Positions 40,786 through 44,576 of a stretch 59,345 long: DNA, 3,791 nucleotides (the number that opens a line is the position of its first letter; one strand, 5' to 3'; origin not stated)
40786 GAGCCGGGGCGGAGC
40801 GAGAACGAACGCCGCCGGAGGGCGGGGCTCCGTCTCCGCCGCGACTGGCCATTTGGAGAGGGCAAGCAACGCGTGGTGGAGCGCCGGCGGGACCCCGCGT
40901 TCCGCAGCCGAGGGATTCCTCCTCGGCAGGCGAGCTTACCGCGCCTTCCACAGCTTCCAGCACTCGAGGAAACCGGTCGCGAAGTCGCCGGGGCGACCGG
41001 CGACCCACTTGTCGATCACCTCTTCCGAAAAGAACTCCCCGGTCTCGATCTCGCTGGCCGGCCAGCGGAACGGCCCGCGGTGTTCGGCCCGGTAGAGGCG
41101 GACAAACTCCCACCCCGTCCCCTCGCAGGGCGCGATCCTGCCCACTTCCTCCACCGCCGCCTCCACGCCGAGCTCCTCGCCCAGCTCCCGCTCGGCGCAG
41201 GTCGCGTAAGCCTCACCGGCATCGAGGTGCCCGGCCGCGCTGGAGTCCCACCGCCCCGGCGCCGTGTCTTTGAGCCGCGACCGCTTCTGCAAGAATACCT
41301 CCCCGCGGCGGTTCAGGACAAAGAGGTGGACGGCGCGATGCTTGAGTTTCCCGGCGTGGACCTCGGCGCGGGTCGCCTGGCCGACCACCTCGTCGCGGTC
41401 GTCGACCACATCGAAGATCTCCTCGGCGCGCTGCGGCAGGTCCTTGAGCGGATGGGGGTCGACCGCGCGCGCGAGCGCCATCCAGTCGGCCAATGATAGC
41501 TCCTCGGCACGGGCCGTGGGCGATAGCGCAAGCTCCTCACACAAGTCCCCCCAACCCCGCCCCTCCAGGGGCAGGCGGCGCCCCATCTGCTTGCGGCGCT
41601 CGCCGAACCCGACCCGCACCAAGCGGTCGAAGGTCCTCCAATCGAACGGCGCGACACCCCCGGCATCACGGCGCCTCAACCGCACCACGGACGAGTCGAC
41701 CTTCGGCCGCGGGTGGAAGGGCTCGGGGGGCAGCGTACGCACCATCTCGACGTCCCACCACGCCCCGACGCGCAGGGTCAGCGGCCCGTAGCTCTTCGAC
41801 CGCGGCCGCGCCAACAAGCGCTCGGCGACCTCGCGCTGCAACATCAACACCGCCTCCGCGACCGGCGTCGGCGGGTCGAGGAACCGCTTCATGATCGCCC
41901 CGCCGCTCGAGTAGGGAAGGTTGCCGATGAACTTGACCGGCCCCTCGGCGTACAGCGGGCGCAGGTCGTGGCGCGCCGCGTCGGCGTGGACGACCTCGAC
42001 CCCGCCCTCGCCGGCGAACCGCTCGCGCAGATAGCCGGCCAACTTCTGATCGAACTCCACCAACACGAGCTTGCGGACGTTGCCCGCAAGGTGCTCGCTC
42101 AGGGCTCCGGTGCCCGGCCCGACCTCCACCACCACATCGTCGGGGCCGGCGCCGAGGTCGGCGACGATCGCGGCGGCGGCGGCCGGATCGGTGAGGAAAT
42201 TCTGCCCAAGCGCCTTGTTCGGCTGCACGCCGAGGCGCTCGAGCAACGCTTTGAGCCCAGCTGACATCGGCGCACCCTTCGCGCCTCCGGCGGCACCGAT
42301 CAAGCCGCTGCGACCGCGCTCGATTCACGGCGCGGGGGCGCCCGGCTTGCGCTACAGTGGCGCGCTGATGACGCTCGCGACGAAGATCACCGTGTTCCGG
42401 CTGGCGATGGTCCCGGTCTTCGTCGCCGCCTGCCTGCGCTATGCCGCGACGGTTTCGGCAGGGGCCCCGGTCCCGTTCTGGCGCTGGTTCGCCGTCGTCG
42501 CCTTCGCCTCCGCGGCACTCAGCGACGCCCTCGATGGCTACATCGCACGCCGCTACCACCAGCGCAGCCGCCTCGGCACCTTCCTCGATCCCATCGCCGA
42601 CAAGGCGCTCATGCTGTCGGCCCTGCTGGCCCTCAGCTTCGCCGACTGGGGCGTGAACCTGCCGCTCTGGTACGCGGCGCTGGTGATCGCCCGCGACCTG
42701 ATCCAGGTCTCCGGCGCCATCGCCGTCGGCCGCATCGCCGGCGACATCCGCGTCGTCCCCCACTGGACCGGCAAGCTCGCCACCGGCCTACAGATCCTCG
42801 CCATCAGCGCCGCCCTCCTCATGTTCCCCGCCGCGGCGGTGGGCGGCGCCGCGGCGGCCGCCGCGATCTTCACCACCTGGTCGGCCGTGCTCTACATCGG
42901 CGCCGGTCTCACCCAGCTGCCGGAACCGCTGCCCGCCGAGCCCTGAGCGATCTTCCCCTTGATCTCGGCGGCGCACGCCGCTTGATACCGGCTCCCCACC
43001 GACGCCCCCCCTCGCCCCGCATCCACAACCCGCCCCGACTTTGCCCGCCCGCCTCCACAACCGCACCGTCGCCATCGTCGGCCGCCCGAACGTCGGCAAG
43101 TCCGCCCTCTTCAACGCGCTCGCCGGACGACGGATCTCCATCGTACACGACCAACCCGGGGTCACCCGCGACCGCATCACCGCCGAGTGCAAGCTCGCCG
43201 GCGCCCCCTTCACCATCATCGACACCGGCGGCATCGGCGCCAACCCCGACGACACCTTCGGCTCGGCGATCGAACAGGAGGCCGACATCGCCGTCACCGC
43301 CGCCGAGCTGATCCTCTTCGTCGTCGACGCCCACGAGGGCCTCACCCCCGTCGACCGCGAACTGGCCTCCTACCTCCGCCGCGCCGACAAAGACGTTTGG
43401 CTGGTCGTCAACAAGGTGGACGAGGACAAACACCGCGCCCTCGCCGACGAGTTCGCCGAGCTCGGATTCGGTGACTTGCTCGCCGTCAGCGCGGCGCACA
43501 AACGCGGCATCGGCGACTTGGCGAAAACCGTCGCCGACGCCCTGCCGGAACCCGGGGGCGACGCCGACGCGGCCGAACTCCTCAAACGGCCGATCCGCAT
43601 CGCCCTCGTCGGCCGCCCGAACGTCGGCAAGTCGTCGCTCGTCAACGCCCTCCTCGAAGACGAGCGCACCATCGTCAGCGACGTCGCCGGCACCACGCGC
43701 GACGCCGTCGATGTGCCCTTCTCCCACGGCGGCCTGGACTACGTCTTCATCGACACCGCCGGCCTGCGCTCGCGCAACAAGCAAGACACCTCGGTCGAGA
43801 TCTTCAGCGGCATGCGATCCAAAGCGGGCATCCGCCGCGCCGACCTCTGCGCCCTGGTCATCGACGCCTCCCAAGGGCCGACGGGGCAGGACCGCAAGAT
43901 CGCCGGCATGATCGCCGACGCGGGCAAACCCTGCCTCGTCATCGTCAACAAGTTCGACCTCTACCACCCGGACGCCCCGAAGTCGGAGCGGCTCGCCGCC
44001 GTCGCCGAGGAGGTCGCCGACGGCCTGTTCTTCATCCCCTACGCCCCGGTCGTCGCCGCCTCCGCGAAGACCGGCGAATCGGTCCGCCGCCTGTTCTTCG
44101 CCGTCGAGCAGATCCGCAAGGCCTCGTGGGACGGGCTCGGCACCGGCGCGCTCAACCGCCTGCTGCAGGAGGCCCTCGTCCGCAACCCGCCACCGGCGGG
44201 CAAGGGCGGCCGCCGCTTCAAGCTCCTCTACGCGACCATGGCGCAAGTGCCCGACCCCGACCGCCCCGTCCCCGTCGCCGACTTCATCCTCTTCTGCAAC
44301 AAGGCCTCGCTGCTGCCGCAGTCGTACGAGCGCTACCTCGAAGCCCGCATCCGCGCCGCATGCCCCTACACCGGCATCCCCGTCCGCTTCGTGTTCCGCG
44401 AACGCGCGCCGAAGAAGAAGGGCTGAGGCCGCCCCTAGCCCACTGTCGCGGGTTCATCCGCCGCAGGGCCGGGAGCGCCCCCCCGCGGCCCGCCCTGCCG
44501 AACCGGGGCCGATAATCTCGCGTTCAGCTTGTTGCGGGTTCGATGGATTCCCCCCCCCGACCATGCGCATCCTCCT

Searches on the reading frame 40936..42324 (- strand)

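Call 21: search_protein_families(library=pfam, proteins=[window:40936-42324:-], max_evalue=0.001)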
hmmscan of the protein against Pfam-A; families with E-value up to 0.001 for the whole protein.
window:40936-42324:- (462 aa): 3 families
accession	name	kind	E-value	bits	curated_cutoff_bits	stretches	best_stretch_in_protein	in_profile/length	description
PF00398.26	RrnaAD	-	5.7e-54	183.4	24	1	35-284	4-257/263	Ribosomal RNA adenine dimethylase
PF00293.34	NUDIX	-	2.4e-15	57.1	21.1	1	328-437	2-118/134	NUDIX domain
PF13649.12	Methyltransf_25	-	7.4e-05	23.8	27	1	65-120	1-59/97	Methyltransferase domain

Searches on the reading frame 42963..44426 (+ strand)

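Call 21: search_protein_families(library=pfam, proteins=[window:42963-44426:+], max_evalue=0.001)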
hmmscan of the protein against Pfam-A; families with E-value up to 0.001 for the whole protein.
window:42963-44426:+ (487 aa): 12 families
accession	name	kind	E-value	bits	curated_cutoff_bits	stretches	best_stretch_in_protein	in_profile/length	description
PF01926.29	MMR_HSR1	-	7.9e-58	193.9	21.9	2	35-151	1-113/113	50S ribosome-binding GTPase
PF02421.24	FeoB_N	-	4.2e-23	82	27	2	35-188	2-154/156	Ferrous iron transport protein B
PF00009.33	GTP_EFTU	-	1e-21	77.9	26.5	2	287-383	87-184/188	Elongation factor Tu GTP binding domain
PF14714.11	KH_dom-like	-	3.1e-20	72.7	27.3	1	393-479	3-81/81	KH-domain-like of EngA bacterial GTPase enzymes, C-terminal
PF00350.29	Dynamin_N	-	7.1e-17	62.4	27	0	213-251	1-38/168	Dynamin family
PF03193.22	RsgA_GTPase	-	1.3e-11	45.1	30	0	212-269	108-169/174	RsgA GTPase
PF04548.22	AIG1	-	2.8e-09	37.1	27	0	35-139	2-108/212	AIG1 family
PF00071.28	Ras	-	2.7e-07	30.7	21.6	0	36-165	2-127/162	Ras family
PF02492.25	cobW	-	3.9e-06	27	20.7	0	256-350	82-171/180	CobW/HypB/UreG, nucleotide-binding domain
PF08477.19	Roc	-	4.2e-05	24.2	27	0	212-235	1-24/119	Ras of Complex, Roc, domain of DAPkinase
PF03308.22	MeaB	-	7.2e-05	22.4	23.1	0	325-387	175-237/273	Methylmalonyl Co-A mutase-associated GTPase MeaB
PF00005.33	ABC_tran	-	7.3e-05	23.8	25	0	33-56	11-34/137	ABC transporter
